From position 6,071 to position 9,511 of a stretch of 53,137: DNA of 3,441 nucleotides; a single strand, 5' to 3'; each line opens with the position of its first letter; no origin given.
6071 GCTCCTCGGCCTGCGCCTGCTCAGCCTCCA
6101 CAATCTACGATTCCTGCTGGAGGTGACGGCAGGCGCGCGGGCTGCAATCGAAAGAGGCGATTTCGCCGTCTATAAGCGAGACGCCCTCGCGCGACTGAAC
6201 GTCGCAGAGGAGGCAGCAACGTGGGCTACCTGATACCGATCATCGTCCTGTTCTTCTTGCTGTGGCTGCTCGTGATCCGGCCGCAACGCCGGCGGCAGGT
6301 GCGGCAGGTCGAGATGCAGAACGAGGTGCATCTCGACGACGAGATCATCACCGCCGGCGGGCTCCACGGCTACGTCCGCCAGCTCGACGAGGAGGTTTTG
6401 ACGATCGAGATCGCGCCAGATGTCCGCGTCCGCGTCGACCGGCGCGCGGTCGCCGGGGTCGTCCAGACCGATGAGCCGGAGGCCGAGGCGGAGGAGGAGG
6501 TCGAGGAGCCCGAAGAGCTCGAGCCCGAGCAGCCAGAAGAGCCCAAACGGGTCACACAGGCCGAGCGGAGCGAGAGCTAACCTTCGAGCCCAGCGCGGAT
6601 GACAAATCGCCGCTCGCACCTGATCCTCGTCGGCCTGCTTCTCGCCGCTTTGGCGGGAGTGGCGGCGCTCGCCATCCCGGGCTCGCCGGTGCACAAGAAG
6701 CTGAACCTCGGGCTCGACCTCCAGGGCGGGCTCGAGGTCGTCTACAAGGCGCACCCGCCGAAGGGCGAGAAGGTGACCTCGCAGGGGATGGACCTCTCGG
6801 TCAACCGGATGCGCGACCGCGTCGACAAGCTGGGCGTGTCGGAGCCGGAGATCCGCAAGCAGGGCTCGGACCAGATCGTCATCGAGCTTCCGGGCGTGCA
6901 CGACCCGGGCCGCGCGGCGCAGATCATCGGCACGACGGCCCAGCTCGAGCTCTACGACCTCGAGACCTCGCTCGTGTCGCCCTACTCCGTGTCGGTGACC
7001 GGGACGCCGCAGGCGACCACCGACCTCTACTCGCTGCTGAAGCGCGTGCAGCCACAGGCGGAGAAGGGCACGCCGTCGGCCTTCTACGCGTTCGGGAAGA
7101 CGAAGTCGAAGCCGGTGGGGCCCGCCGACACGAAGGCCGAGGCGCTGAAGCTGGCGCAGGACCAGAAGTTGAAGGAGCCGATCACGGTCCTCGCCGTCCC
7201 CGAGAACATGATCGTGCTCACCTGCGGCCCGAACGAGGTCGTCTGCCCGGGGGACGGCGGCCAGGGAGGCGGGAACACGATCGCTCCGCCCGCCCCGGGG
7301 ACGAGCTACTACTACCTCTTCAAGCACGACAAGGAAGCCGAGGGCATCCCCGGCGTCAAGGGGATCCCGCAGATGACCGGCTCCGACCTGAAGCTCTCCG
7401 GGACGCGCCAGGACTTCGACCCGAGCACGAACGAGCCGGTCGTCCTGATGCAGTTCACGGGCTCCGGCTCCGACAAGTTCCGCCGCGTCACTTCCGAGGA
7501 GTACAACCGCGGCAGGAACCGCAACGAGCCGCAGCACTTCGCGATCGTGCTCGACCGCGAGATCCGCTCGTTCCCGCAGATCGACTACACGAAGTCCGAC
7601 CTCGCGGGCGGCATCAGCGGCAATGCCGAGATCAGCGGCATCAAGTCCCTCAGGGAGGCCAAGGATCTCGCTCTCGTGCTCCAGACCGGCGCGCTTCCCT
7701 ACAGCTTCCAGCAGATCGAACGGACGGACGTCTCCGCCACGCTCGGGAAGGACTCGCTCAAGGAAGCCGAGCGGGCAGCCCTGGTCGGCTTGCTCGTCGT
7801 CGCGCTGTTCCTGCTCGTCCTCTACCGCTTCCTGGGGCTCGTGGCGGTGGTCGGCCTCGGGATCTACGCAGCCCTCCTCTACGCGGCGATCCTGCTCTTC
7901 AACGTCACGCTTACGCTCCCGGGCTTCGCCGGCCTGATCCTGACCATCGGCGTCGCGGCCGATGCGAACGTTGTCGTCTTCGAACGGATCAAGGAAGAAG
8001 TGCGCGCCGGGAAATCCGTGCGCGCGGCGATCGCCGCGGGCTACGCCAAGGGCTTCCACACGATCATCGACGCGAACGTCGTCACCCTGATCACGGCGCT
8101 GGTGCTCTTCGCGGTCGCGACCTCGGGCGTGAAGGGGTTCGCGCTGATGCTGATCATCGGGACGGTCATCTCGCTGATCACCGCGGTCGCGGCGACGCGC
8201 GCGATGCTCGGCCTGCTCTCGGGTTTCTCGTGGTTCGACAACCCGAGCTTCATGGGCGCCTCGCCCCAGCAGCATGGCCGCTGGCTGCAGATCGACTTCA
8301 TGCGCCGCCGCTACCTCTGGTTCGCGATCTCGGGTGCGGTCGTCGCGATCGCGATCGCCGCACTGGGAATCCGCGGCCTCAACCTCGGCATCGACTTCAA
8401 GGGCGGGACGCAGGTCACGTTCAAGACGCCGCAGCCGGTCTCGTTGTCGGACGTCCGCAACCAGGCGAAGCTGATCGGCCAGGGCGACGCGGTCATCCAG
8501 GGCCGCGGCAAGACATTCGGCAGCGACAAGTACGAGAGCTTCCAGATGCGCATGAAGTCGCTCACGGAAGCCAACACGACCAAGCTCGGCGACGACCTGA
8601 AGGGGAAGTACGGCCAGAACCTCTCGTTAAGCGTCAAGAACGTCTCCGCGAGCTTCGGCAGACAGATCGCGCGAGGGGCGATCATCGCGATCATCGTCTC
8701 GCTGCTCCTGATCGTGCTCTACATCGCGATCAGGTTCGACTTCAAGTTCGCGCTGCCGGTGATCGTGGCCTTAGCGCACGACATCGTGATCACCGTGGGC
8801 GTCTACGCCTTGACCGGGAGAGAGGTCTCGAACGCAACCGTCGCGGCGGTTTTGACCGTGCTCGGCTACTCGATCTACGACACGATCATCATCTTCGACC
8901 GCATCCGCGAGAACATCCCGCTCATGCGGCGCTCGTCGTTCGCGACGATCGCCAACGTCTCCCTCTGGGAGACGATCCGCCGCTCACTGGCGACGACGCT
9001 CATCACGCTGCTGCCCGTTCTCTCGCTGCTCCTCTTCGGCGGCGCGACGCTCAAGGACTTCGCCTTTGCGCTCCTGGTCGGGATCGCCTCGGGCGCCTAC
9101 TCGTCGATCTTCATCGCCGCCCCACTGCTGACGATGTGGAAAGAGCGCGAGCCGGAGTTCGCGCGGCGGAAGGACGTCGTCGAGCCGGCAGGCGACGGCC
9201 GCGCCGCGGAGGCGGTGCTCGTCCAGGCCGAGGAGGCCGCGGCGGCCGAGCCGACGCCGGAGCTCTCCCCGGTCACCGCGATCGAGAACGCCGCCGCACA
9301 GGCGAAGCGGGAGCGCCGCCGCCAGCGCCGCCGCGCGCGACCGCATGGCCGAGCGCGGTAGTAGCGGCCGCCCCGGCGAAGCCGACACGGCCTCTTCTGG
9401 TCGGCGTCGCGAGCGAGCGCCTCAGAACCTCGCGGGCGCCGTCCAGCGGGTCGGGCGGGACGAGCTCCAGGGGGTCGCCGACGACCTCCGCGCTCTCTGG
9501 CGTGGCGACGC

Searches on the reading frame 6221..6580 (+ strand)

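Call 72: search_protein_families(library=pfam, proteins=[window:6221-6580:+], max_evalue=0.00001)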
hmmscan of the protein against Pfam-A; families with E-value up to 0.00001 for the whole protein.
window:6221-6580:+ (119 aa): 1 family
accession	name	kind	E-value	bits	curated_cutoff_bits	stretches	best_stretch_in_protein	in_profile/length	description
PF02699.20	YajC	-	2.1e-21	76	28.2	1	4-78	3-77/78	Preprotein translocase subunit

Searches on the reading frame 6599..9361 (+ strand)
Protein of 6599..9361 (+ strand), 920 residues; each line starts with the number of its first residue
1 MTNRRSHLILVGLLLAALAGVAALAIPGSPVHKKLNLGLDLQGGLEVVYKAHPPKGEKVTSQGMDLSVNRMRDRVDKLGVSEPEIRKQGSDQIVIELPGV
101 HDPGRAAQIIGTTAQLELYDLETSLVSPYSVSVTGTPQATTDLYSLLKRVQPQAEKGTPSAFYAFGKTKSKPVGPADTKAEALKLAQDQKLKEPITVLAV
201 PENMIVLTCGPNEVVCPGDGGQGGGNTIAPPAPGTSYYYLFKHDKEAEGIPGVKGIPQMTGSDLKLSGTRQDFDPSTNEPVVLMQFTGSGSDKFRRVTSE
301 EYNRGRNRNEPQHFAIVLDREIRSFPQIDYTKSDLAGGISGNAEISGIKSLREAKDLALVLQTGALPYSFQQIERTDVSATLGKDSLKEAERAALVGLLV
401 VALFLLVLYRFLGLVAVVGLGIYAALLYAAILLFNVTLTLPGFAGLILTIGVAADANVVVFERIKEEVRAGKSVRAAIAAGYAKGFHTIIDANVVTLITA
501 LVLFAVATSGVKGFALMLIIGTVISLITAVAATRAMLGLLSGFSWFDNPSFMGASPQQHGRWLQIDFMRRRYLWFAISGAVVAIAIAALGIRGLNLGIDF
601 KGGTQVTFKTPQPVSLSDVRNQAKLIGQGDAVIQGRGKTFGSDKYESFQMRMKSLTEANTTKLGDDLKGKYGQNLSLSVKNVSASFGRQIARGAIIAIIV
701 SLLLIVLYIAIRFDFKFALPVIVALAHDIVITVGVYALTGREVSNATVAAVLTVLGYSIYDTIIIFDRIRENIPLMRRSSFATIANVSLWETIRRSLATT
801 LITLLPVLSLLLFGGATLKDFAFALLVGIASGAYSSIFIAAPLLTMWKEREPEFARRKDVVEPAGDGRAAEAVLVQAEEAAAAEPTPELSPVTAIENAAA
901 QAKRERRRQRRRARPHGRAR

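Call 72: search_protein_families(library=pfam, proteins=[window:6599-9361:+], max_evalue=0.00001)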
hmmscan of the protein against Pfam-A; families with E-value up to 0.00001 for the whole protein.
window:6599-9361:+ (920 aa): 5 families
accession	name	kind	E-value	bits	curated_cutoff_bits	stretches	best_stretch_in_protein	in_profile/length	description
PF02355.23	SecD_SecF_C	-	1.8e-71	239.9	20.5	2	673-849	12-188/189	Protein export membrane protein SecD/SecF, C-terminal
PF21760.3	SecD_1st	-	5.5e-22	77.4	27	1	67-121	4-58/60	Protein translocase subunit SecDF, P1 domain, N-terminal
PF22599.2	SecDF_P1_head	-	1.9e-18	66.8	27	1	257-367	19-113/114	SecDF, P1 head subdomain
PF07549.19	Sec_GG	-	5.6e-16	57.9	20.3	1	588-610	2-24/28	SecD/SecF GG Motif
PF03176.21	MMPL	-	4e-08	33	20.5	1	388-564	143-321/333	MMPL family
